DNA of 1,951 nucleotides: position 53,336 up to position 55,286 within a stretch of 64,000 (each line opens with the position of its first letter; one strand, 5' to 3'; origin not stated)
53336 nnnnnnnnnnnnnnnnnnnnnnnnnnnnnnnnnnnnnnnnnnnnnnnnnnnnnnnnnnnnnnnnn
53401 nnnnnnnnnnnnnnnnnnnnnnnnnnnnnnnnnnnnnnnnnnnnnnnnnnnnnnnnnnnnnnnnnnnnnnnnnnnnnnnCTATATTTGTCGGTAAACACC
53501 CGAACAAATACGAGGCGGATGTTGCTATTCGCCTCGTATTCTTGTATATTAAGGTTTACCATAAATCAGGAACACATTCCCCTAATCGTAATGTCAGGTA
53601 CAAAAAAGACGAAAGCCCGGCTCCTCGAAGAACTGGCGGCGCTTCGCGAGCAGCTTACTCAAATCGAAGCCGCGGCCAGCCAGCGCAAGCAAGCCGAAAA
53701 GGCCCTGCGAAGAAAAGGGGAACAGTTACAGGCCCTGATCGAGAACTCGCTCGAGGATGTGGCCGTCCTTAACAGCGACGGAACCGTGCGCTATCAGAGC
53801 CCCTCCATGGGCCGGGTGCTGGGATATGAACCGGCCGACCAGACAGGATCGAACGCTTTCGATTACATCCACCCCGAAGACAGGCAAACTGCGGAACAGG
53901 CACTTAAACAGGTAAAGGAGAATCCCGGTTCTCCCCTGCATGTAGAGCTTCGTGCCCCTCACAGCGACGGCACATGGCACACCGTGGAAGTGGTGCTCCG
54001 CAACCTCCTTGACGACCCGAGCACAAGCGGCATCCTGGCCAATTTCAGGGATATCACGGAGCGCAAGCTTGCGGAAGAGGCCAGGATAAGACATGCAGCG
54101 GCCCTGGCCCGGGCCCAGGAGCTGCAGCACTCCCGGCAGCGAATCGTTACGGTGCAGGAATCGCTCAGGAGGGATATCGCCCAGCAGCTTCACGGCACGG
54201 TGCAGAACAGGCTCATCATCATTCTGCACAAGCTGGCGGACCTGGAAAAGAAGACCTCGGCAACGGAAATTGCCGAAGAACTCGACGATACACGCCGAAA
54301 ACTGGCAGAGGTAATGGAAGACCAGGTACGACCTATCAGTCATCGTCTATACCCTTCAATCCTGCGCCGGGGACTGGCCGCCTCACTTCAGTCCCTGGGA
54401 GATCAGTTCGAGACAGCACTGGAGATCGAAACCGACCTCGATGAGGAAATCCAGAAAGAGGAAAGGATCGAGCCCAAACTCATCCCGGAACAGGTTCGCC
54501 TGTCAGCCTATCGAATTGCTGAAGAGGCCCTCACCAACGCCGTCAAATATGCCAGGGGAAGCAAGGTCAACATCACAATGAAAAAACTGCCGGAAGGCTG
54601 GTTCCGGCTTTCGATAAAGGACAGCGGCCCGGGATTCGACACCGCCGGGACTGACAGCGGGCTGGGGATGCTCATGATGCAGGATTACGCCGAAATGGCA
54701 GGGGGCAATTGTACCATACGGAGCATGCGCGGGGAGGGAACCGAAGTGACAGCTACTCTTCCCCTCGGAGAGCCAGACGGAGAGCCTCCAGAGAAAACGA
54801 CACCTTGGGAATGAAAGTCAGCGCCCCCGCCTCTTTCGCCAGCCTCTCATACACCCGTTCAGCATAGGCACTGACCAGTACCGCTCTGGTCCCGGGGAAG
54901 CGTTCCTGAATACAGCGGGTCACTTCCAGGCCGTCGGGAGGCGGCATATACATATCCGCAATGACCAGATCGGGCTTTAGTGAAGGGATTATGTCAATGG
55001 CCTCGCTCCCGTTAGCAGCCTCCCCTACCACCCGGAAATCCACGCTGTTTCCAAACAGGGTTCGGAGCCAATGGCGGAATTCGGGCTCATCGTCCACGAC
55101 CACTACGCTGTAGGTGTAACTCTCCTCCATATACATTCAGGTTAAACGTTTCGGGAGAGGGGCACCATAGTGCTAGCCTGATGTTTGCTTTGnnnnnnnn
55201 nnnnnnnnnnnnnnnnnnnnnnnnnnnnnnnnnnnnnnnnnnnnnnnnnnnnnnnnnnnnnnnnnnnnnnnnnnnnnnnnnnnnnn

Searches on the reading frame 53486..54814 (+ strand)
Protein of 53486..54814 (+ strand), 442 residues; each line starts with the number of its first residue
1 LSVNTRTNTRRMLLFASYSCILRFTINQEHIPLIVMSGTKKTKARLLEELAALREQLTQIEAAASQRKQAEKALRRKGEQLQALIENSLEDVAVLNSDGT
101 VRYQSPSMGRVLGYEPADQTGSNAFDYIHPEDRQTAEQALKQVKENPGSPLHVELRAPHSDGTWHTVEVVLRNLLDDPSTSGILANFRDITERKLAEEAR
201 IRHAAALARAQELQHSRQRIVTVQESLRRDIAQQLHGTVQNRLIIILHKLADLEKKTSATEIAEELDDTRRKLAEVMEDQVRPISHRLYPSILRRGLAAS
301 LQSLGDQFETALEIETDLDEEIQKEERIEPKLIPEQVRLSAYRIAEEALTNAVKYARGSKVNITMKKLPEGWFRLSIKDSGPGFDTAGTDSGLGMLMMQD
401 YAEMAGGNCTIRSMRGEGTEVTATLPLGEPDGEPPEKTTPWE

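Call 8: search_protein_families(library=pfam, proteins=[window:53486-54814:+], max_evalue=0.001)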
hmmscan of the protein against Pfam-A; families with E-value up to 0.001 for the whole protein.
window:53486-54814:+ (442 aa): 6 families
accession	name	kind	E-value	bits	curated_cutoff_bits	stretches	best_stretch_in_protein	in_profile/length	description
PF02518.31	HATPase_c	-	5.2e-15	56.3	26.4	1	340-428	5-110/111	Histidine kinase-, DNA gyrase B-, and HSP90-like ATPase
PF08447.18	PAS_3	-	8.8e-12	45.6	25.6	1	103-174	3-75/89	PAS fold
PF00989.32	PAS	-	2.6e-11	44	22.6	1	79-190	1-113/113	PAS fold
PF08448.16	PAS_4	-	1.1e-10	42.2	23.1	1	92-194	8-109/110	PAS fold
PF13426.13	PAS_9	-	2.4e-08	34.6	27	1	93-192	5-103/103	PAS domain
PF13581.12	HATPase_c_2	-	5.6e-07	30.1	27.4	1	344-424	35-126/127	Histidine kinase-like ATPase domain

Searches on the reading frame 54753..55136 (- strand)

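Call 60: search_protein_families(library=pfam, proteins=[window:54753-55136:-], max_evalue=0.00001)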
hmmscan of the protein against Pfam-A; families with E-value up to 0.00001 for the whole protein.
window:54753-55136:- (127 aa): 1 family
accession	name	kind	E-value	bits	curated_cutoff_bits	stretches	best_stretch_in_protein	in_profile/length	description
PF00072.30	Response_reg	-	8.2e-22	77.9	30.2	1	11-122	1-109/111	Response regulator receiver domain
